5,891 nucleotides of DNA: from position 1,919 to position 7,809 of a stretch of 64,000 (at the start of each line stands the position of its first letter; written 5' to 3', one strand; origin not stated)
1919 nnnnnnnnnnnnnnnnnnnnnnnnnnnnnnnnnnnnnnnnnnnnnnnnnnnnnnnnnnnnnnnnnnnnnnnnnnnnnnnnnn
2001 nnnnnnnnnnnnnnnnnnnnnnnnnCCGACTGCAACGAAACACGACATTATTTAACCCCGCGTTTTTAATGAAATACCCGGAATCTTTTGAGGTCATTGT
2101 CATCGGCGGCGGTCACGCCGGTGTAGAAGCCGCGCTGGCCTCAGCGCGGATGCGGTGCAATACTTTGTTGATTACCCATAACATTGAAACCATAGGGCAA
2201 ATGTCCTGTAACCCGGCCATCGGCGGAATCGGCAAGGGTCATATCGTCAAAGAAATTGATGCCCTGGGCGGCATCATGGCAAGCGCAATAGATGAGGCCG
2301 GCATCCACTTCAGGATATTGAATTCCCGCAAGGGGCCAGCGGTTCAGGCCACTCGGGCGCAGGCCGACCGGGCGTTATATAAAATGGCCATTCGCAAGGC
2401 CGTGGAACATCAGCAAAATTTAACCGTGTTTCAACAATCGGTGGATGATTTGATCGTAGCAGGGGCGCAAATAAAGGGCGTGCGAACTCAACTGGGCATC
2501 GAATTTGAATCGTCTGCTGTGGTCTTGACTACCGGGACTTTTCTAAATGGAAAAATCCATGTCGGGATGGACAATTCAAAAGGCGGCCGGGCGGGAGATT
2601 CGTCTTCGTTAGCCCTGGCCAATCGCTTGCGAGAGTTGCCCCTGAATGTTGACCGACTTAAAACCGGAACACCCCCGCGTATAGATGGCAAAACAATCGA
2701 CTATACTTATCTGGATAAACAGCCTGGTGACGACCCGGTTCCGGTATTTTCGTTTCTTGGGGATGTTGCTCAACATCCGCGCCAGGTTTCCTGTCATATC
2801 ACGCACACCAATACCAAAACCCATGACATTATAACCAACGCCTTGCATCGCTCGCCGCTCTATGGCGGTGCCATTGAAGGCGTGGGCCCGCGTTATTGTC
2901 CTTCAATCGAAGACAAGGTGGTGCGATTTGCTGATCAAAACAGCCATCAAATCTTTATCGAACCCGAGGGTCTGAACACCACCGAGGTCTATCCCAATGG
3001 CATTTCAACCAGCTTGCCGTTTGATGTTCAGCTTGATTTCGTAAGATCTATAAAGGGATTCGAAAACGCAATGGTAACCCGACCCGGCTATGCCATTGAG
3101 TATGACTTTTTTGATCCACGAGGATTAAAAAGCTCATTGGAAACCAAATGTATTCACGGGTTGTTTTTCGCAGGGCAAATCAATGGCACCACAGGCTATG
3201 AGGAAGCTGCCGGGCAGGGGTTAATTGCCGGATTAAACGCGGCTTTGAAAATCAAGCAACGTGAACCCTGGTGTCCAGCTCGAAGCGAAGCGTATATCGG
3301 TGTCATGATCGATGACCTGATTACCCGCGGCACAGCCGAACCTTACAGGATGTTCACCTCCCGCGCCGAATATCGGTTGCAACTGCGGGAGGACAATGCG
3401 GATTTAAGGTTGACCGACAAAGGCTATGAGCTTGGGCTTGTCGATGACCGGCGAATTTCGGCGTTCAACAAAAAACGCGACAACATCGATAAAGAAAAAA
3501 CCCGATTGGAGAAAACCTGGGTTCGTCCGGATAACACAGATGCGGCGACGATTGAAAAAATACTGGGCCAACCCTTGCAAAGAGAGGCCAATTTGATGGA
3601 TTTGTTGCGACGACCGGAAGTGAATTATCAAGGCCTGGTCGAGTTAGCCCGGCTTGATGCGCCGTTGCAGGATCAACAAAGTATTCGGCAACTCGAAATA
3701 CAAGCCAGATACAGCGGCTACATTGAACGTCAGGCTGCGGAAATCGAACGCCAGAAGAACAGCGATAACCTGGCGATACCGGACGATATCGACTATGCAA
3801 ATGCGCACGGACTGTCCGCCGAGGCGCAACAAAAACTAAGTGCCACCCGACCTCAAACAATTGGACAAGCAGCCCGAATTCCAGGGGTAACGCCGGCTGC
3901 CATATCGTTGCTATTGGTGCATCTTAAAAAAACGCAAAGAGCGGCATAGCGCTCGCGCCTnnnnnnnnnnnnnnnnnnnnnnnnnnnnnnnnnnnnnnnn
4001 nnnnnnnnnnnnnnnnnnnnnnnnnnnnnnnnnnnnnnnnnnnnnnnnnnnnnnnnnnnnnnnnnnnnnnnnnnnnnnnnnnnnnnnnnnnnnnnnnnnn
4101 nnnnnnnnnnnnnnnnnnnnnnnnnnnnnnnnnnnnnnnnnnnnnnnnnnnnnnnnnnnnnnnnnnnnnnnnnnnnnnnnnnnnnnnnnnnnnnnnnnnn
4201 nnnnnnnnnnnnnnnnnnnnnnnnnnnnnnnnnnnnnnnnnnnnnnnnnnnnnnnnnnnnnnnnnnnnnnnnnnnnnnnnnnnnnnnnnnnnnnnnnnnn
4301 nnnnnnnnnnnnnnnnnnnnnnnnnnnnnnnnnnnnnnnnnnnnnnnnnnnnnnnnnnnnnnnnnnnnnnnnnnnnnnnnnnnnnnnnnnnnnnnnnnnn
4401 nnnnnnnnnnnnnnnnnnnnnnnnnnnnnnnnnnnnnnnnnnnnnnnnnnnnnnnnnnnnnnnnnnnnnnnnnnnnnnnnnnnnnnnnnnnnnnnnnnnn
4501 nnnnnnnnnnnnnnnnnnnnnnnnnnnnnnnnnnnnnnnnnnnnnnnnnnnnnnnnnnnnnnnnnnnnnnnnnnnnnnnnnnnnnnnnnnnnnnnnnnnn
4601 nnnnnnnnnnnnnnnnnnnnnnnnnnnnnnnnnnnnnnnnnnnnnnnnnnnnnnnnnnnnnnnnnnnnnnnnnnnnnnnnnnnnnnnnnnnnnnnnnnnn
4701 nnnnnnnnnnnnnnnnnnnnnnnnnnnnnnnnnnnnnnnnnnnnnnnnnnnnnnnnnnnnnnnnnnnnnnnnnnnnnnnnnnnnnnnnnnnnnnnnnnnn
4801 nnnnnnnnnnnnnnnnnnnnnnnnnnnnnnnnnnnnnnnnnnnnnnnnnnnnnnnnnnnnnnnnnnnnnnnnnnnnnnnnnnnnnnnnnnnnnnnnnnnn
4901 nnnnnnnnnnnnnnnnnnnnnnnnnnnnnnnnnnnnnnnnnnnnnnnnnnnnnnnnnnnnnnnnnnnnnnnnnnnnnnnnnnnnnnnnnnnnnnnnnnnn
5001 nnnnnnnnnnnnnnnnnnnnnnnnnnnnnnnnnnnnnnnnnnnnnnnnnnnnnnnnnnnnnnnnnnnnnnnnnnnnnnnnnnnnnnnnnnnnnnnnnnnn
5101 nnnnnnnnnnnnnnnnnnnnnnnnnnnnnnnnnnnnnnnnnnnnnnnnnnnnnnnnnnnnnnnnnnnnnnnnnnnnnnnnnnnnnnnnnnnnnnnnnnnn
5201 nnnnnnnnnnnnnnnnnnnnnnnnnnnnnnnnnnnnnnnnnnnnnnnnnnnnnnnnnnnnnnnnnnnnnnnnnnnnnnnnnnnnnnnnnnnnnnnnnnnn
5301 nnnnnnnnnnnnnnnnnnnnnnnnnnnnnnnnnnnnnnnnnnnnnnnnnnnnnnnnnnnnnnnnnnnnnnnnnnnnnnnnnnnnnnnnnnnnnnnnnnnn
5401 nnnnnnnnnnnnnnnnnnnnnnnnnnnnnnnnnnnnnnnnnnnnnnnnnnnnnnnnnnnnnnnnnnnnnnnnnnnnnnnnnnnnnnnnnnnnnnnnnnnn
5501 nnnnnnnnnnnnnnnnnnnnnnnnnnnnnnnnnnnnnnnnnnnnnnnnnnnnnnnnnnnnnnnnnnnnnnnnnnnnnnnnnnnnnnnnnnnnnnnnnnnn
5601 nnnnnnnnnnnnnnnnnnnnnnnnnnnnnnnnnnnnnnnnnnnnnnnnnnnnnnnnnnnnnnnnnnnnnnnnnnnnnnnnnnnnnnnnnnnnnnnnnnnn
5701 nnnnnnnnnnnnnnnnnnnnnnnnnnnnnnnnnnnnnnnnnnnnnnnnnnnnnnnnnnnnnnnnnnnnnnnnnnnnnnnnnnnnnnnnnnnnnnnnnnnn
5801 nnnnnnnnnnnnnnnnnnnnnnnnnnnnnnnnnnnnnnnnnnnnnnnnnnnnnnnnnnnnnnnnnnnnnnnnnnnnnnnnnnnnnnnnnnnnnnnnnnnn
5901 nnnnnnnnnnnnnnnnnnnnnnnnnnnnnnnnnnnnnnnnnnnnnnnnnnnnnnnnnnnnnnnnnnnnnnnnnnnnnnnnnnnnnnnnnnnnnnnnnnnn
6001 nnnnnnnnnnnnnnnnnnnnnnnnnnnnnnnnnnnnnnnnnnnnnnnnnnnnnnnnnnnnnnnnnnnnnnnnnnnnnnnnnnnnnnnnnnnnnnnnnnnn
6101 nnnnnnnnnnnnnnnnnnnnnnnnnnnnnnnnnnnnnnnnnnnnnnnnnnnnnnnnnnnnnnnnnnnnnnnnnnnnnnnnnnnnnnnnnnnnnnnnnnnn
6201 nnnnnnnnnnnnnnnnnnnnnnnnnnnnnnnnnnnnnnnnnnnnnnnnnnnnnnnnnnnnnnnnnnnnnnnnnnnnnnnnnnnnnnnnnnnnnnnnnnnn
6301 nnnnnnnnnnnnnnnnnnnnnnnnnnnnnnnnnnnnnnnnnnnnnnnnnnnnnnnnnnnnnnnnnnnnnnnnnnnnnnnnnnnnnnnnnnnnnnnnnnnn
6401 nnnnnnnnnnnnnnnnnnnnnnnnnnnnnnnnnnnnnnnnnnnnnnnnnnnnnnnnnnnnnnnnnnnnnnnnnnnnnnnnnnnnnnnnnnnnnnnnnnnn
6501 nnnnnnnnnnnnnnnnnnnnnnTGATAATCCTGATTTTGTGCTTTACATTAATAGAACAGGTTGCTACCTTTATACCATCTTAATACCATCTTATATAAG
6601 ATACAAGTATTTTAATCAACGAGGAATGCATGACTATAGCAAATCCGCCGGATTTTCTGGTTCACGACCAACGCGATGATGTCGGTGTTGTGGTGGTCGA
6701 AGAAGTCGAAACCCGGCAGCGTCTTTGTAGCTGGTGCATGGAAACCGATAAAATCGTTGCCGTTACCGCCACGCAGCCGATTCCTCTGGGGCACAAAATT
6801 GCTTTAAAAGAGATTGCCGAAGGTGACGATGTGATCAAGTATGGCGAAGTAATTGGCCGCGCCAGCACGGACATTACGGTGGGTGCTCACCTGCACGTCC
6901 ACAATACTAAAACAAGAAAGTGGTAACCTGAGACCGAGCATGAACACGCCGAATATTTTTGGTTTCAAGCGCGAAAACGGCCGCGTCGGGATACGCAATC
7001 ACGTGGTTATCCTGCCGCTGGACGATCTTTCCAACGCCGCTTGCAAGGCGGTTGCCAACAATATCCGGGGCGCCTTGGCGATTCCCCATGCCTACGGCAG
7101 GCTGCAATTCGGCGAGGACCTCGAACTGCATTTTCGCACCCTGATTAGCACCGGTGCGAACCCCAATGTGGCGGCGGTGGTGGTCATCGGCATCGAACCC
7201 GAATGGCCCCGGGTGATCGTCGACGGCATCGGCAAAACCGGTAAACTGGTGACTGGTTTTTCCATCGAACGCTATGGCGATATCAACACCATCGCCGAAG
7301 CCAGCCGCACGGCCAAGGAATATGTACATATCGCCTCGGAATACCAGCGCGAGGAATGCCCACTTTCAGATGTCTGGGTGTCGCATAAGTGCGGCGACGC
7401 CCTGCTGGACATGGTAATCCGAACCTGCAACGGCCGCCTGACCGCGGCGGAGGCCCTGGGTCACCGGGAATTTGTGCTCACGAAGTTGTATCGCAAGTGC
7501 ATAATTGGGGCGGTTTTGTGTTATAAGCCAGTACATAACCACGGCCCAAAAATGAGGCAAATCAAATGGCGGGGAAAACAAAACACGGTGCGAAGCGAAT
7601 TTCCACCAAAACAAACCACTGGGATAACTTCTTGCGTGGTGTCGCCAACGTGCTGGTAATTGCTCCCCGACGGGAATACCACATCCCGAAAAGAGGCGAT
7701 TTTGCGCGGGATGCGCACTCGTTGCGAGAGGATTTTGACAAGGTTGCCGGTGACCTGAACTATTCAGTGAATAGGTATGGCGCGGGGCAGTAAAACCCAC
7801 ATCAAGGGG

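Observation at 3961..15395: GC-rich ~11.5-kb block between mnmG and gor with the gene content and order of an hpsKLMNOP / suyAB sulfonate (DHPS, sulfolactate) catabolic cluster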

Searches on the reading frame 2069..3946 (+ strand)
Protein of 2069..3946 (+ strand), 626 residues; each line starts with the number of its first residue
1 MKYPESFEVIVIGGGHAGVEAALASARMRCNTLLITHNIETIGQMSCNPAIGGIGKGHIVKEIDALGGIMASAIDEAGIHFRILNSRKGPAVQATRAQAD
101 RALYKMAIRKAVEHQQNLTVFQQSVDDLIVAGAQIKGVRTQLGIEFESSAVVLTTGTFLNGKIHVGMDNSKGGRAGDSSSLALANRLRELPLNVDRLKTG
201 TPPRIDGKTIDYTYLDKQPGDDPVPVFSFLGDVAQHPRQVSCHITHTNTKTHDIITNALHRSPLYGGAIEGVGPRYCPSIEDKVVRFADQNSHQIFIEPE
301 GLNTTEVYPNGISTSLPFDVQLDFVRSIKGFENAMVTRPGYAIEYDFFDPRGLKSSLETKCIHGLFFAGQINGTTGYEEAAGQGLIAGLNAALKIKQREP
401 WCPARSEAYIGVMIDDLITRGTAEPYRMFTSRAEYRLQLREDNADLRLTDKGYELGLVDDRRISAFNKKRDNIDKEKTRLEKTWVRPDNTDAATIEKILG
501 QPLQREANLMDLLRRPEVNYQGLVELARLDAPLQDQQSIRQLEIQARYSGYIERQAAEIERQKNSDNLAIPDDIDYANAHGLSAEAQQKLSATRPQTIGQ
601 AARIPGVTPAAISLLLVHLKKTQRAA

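Call 29: find_related_loci(query=window:2069-3946:+, collection=genome_contigs, flank=10000)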
Query window:2069-3946:+ (626 aa) in genome_contigs; peptide patterns used: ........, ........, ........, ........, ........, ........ (x = any residue, [..] = any of these).
119 stretches matched a pattern; 34 encode a relative of the query (tblastn E <= 1e-3); 31 distinct loci.
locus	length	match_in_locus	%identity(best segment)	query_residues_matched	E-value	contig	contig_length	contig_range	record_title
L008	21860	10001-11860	86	1-620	0e+0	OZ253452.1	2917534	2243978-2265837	MAG: Candidatus Spongiihabitans sp. isolate 2f8c62a6-771b-4376-9b9a-acaaca664f49 genome assembly, chromosome: 1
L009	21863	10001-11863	85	1-622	0e+0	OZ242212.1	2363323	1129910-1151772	MAG: Candidatus Spongiihabitans sp. isolate 2f15a987-a670-4d91-b8ba-39cdc8936518 genome assembly, chromosome: 1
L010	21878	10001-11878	81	1-626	0e+0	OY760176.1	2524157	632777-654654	MAG: Arenicellales bacterium isolate 651961eb-ab73-42ae-b734-39a1bf63a7e4 genome assembly, chromosome: 1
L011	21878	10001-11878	81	1-626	0e+0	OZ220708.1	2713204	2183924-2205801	MAG: Arenicellales bacterium isolate a09e4232-3a37-4cba-b47e-813f1f4ff435 genome assembly, chromosome: 1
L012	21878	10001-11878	81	1-626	0e+0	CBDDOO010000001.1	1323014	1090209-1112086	MAG: Arenicellales bacterium isolate a29debac-1c8f-4757-9535-86e5a3768f11 genome assembly, contig: contig_1, whole genom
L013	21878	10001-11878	82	1-626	0e+0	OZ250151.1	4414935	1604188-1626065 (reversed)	MAG: Candidatus Spongiihabitans sp. isolate c23cf4e8-a282-41dc-a193-41891dfe7d7a genome assembly, chromosome: 1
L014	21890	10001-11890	89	1-626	0e+0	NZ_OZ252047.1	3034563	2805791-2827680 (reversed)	MAG: Candidatus Spongiihabitans sp. isolate 0f302991-e8ce-4c27-b8b3-1c27fcb5bdee chromosome 1, complete sequence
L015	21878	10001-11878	77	1-626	0e+0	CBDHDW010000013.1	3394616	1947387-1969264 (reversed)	MAG: Candidatus Poriferihabitaceae bacterium isolate 67226578-6d30-497a-b66e-a77e508eb20a genome assembly, contig: chrom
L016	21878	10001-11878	76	1-626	0e+0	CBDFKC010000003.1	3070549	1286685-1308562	MAG: Candidatus Poriferihabitaceae bacterium isolate a4d69010-f4a5-4de6-8f99-68a287b319f1 genome assembly, contig: conti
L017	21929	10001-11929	72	1-626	0e+0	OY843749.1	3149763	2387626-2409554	MAG: Arenicellales bacterium isolate be53ef9f-0ae9-4f29-a0ed-3ab0769f1983 genome assembly, chromosome: 1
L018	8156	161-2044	72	1-624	0e+0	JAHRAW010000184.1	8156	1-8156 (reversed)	MAG: Gammaproteobacteria bacterium isolate SCS1-MAG5 k127_503934_6572, whole genome shotgun sequence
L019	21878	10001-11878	81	1-626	0e+0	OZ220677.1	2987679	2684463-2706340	MAG: Arenicellales bacterium isolate e4234053-763e-428e-8938-38a587063467 genome assembly, chromosome: 1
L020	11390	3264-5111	68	6-621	0e+0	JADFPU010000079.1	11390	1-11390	MAG: Proteobacteria bacterium isolate B75T3L11 B75T3L11_NODE6195, whole genome shotgun sequence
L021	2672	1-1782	65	27-621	0e+0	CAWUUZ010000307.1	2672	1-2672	MAG: uncultured Pseudomonadales bacterium isolate HER22_SLD_50_bin_65 genome assembly, contig: HER22_SLD_50_bin_65-read_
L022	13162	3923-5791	64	1-624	0e+0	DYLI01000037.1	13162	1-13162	MAG TPA_asm: Halothiobacillus neapolitanus isolate SulCav_AS07-7_56_46 SulCav_AS07_7_4660_length_13162_cov_15_265660, wh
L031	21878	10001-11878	95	1-626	0e+0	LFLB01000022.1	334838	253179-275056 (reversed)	MAG: Candidatus Spongiihabitans thiooxidans isolate LS_SOB contig16789, whole genome shotgun sequence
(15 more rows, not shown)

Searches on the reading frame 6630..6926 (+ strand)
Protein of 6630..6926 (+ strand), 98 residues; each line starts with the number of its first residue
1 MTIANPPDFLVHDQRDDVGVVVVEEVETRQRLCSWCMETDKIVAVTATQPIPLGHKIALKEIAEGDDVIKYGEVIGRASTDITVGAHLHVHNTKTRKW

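Call 5: search_protein_families(library=ncbifam, proteins=[window:6630-6926:+])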
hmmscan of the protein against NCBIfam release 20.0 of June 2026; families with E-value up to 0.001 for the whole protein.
window:6630-6926:+ (98 aa): 1 family
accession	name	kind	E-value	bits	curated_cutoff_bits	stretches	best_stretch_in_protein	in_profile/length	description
TIGR03248.1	galactar-dH20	equivalog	9.6e-10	37.5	730.85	1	42-89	27-74/507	galactarate dehydratase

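Call 6: search_protein_families(library=pfam, proteins=[window:6630-6926:+], max_evalue=0.01)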
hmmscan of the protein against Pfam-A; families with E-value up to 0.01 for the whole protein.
window:6630-6926:+ (98 aa): 1 family
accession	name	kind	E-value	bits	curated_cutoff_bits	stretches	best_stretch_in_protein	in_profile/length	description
PF08666.17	SAF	-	2.1e-06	28.6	21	1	45-93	21-62/63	SAF domain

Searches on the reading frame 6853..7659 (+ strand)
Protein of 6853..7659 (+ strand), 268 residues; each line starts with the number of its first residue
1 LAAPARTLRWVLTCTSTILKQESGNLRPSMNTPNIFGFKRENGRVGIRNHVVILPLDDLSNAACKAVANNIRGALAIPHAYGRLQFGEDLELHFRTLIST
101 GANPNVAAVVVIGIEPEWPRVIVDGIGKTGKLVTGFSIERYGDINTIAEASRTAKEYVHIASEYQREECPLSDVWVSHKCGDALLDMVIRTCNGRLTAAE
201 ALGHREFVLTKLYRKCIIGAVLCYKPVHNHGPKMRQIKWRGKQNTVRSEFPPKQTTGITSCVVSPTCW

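Call 5: search_protein_families(library=ncbifam, proteins=[window:6853-7659:+])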
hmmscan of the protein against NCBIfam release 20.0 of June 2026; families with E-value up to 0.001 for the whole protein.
window:6853-7659:+ (268 aa): 0 families

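Call 6: search_protein_families(library=pfam, proteins=[window:6853-7659:+], max_evalue=0.01)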
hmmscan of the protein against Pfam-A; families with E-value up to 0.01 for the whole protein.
window:6853-7659:+ (268 aa): 2 families
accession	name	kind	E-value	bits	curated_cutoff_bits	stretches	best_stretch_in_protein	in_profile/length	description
PF04295.18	GD_AH_second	-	2.4e-31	109.1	27.3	1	37-161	1-135/136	D-galactarate dehydratase/Altronate hydrolase, second domain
PF20629.2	GD_AH_C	-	0.00039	20.3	26.8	1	179-213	206-240/242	D-galactarate/Altronate dehydratase, C-terminal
